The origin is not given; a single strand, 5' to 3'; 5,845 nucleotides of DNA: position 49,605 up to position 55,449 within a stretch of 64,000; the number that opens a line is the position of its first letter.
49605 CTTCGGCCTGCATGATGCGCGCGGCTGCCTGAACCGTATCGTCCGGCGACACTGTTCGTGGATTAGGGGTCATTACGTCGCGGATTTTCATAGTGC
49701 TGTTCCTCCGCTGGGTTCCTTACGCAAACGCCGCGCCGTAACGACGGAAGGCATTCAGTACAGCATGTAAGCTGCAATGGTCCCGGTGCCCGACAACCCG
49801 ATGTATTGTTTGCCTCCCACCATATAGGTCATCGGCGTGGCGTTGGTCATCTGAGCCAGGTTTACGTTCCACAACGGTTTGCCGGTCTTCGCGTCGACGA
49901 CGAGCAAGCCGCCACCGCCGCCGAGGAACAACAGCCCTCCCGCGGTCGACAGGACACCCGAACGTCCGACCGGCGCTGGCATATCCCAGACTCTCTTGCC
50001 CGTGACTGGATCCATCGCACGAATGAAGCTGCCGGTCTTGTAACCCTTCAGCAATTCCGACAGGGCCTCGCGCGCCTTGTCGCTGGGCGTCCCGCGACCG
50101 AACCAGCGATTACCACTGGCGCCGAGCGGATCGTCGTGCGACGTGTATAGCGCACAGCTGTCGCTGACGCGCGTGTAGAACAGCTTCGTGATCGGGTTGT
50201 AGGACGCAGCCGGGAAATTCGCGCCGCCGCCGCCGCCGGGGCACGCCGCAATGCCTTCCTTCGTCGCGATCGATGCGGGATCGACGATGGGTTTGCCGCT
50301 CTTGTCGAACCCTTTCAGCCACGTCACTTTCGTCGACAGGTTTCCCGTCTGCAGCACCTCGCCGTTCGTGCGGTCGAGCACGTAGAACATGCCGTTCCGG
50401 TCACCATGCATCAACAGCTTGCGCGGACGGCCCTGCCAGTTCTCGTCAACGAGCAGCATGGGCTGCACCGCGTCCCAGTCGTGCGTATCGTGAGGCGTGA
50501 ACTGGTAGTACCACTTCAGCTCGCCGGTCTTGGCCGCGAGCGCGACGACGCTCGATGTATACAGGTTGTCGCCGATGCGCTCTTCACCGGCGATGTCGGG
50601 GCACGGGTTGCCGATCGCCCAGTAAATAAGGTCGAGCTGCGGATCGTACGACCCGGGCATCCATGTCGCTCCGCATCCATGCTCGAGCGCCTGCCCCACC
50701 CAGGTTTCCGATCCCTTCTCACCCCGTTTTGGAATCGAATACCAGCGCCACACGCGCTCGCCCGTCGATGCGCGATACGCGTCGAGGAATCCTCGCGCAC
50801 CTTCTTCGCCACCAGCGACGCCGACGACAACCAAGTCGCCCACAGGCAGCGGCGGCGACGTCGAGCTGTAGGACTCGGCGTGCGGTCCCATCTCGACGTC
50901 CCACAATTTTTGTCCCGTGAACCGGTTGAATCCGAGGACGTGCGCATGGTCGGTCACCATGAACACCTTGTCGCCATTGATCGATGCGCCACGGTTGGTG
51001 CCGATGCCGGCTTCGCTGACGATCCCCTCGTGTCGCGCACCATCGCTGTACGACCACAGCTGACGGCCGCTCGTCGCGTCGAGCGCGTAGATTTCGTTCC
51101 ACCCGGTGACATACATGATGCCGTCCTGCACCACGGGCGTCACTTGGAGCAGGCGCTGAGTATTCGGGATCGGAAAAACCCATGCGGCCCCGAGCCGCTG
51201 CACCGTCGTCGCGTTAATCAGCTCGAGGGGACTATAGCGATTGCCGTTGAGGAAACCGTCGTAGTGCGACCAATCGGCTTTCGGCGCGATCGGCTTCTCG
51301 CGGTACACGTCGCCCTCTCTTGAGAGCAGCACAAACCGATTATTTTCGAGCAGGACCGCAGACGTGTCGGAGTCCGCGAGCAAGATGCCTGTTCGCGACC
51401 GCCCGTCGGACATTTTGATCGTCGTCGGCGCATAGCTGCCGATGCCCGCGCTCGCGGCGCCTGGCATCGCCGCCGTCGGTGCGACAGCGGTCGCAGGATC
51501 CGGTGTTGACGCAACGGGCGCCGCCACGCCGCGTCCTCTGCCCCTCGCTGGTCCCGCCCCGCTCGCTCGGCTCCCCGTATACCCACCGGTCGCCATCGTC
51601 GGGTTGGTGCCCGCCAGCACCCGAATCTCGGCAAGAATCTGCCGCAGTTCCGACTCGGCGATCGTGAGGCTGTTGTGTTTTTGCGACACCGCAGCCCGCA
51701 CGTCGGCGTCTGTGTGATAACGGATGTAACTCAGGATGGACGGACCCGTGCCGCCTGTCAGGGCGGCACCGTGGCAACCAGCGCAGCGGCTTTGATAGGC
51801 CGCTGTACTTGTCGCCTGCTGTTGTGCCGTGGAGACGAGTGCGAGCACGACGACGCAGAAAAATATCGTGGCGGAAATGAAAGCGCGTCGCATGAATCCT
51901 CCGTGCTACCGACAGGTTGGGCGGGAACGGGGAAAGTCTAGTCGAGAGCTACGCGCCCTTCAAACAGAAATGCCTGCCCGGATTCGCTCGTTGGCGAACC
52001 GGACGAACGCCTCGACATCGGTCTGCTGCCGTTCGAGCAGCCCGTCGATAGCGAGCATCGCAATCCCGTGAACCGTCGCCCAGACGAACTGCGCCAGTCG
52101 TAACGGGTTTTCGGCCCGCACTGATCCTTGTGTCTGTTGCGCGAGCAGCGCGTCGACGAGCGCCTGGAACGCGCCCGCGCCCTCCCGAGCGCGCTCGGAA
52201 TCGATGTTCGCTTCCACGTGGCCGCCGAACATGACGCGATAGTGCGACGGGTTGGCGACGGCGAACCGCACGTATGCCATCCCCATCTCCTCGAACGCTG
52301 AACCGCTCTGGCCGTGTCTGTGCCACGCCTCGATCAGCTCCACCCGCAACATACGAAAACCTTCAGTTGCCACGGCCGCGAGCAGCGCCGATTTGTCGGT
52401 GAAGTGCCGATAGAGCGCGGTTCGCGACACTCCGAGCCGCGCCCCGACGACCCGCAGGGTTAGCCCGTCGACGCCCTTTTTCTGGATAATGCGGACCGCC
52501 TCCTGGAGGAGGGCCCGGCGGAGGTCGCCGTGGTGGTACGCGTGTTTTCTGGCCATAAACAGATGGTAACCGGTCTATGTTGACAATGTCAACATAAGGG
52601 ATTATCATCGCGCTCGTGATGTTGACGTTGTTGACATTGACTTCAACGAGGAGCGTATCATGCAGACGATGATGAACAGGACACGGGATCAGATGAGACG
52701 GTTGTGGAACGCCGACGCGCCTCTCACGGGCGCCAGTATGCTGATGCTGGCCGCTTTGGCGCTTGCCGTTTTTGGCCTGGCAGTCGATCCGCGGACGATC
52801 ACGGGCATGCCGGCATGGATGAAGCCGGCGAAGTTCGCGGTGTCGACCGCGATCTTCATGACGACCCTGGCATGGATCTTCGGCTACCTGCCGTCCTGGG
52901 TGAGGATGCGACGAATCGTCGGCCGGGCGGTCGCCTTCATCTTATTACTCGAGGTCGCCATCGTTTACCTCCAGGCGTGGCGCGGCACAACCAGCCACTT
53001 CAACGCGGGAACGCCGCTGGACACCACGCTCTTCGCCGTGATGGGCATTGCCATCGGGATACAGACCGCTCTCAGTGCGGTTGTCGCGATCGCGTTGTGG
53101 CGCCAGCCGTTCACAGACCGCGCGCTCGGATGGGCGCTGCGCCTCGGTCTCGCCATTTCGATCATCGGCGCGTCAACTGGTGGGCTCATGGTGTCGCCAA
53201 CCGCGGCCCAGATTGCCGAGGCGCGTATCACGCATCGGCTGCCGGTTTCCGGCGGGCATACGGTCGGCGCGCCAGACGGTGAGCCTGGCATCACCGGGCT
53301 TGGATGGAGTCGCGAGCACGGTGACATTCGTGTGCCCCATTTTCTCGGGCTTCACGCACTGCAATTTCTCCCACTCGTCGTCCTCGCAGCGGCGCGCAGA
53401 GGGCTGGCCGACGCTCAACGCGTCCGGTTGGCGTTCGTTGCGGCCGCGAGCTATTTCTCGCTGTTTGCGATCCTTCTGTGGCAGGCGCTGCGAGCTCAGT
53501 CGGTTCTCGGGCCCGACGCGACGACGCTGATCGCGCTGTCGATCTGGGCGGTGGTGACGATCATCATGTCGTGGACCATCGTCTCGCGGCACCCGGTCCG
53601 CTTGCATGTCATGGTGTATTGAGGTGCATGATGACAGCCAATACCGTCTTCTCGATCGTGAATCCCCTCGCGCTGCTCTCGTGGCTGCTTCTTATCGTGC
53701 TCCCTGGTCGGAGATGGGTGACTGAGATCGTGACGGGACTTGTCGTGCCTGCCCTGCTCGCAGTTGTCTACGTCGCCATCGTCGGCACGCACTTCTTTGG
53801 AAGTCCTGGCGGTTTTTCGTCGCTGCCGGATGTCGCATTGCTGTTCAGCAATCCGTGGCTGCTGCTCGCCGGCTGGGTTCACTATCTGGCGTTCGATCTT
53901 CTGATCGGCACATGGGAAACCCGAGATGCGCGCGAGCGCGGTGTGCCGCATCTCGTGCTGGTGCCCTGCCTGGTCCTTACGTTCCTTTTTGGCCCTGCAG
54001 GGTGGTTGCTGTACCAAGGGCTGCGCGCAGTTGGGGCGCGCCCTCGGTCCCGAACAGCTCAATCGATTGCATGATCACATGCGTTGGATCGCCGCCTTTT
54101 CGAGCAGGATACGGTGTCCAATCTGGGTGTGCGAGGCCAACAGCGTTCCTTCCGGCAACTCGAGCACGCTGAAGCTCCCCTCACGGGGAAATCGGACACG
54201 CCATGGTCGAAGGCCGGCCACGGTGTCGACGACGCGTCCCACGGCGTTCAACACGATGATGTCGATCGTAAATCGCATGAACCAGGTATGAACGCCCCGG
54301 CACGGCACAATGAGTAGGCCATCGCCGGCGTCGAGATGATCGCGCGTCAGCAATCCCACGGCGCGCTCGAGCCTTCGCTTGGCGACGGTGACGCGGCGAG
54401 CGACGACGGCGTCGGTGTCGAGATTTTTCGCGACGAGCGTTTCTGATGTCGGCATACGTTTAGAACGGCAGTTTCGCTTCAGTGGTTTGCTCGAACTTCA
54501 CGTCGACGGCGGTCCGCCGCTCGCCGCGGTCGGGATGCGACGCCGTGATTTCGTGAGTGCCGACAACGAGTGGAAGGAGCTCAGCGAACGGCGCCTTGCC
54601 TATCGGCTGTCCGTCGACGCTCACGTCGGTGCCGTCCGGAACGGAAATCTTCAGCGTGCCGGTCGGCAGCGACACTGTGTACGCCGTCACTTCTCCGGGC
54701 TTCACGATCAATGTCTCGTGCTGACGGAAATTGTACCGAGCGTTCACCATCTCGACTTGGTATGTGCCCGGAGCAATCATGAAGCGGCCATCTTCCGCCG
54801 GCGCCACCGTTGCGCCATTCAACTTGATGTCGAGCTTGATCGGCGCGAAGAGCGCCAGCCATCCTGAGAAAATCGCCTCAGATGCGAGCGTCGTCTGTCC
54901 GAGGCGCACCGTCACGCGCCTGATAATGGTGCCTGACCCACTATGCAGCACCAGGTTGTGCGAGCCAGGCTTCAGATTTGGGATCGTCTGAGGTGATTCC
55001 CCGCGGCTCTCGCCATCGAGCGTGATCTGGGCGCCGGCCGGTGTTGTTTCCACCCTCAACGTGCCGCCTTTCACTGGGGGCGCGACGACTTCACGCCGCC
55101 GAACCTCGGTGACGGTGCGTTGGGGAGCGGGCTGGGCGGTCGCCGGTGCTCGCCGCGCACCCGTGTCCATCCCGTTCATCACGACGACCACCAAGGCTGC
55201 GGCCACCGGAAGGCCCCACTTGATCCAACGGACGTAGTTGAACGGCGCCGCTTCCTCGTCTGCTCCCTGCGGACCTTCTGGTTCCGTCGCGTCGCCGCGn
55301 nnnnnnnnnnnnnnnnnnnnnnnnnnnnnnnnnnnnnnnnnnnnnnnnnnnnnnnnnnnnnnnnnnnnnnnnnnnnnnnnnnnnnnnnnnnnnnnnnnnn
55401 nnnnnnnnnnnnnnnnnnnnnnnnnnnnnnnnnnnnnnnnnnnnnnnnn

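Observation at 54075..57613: Three-gene operon divergent from the Tad/Flp locus, encoding a 955-aa pseudo-receiver / coiled-coil / TM / PEGA protein (candidate pilus landmark module)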

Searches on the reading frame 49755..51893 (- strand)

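Call 65: search_protein_families(library=pfam, proteins=[window:49755-51893:-], max_evalue=0.001)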
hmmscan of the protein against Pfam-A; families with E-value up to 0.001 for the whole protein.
window:49755-51893:- (712 aa): 3 families
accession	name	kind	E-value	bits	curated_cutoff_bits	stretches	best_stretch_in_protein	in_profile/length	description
PF01011.28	PQQ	-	1.4e-76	258.9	26.7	2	208-514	1-335/595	Glucose/ethanol/alcohol dehydrogenase, beta-propeller domain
PF13360.13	PQQ_2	-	1.3e-25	90.9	27.6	2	252-383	29-143/233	Outer membrane protein assembly factor BamB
PF13442.11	Cytochrome_CBB3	-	0.00089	20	27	0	27-54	4-28/68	Cytochrome C oxidase, cbb3-type, subunit III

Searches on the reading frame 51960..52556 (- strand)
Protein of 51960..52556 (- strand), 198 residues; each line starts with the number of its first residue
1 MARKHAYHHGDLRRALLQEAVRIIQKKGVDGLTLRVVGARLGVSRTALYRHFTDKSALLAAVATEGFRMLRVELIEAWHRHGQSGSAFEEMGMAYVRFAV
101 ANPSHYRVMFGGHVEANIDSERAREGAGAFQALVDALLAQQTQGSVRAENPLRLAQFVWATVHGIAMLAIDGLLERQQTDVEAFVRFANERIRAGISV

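Call 65: search_protein_families(library=pfam, proteins=[window:51960-52556:-], max_evalue=0.001)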
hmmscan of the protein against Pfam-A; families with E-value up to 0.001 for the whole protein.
window:51960-52556:- (198 aa): 2 families
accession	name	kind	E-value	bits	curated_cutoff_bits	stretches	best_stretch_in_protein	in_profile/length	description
PF13305.11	TetR_C_33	-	2.1e-16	60.9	26.8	1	89-187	2-98/103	Tetracyclin repressor-like, C-terminal domain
PF00440.29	TetR_N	-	8.7e-13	48.3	24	1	16-62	1-47/47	Bacterial regulatory proteins, tetR family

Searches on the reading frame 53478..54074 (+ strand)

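Call 3: search_protein_families(library=pfam, proteins=[window:53478-54074:+], max_evalue=0.01)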
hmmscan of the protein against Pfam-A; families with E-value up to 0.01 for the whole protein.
window:53478-54074:+ (198 aa): 2 families
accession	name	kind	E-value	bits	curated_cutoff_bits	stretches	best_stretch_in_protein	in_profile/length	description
PF14108.11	ABA4-like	-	1.6e-35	122.7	27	1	56-179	1-127/127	ABA DEFICIENT 4-like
PF01943.22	Polysacc_synt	-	0.0052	16.7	28.2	1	51-129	137-214/274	Polysaccharide biosynthesis protein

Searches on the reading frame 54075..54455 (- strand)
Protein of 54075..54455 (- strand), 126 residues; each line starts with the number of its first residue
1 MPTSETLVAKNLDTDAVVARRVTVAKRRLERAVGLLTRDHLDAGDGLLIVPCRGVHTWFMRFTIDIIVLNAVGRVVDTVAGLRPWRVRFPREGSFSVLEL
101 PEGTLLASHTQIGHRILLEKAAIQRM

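Call 3: search_protein_families(library=pfam, proteins=[window:54075-54455:-], max_evalue=0.01)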
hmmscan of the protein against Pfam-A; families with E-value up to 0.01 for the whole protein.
window:54075-54455:- (126 aa): 1 family
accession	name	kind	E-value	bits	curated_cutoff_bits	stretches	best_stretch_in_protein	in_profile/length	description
PF02643.20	DUF192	-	5.8e-15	55.6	27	1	21-116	2-94/96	Uncharacterized ACR, COG1430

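Call 4: search_protein_families(library=ncbifam, proteins=[window:54075-54455:-], max_evalue=0.01)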
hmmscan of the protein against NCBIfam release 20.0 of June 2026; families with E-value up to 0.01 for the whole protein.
window:54075-54455:- (126 aa): 1 family
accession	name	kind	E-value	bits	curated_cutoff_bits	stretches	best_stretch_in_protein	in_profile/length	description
NF002996.0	PRK03760.1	equivalog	5.3e-13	48.9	146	1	14-118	9-116/121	hypothetical protein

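Call 41: search_solved_structures(query=window:54075-54455:-, max_evalue=0.01)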
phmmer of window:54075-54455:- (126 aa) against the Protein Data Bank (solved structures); distinct sequences matched with E-value up to 0.01: 0.

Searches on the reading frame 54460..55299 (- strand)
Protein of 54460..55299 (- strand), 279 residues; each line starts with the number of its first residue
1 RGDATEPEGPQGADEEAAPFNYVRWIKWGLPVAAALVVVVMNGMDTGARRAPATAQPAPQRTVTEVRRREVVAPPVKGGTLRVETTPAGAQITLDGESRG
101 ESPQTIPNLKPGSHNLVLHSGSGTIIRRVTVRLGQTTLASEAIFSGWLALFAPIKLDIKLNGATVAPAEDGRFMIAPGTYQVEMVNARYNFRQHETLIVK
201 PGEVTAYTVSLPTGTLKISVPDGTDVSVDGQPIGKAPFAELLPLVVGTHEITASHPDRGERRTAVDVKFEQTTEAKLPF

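Call 18: search_protein_families(library=pfam, proteins=[window:54460-55299:-], max_evalue=10)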
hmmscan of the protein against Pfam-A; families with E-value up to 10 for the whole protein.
window:54460-55299:- (279 aa): 8 families
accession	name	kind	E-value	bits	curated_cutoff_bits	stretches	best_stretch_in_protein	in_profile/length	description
PF08308.17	PEGA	-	5.1e-19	68.4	20.8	2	79-137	2-61/71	PEGA domain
PF21226.3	MalQ_N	-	0.00018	22.2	24.1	2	88-124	45-82/91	MalQ N-terminal beta sandwich domain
PF13620.12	CarboxypepD_reg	-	0.00019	22.2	32.3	1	165-211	32-81/82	Carboxypeptidase regulatory-like domain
PF16640.11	Big_3_5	-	0.0013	19.7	35.5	1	203-256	19-70/88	Bacterial Ig-like domain (group 3)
PF13464.11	RodZ_C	-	0.009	16.4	23.9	1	198-238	24-63/72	RodZ C-terminal domain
PF09430.16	EMC7_beta-sandw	-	0.0092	16.6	26.6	1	155-209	13-70/122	ER membrane protein complex subunit 7, beta-sandwich domain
PF03210.18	Paramyx_P_V_C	-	0.15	12.5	25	1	175-212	43-81/154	Paramyxovirus P/V phosphoprotein C-terminal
PF14686.12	fn3_3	-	0.22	11.7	24.4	1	103-137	36-73/75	Polysaccharide lyase family 4, domain II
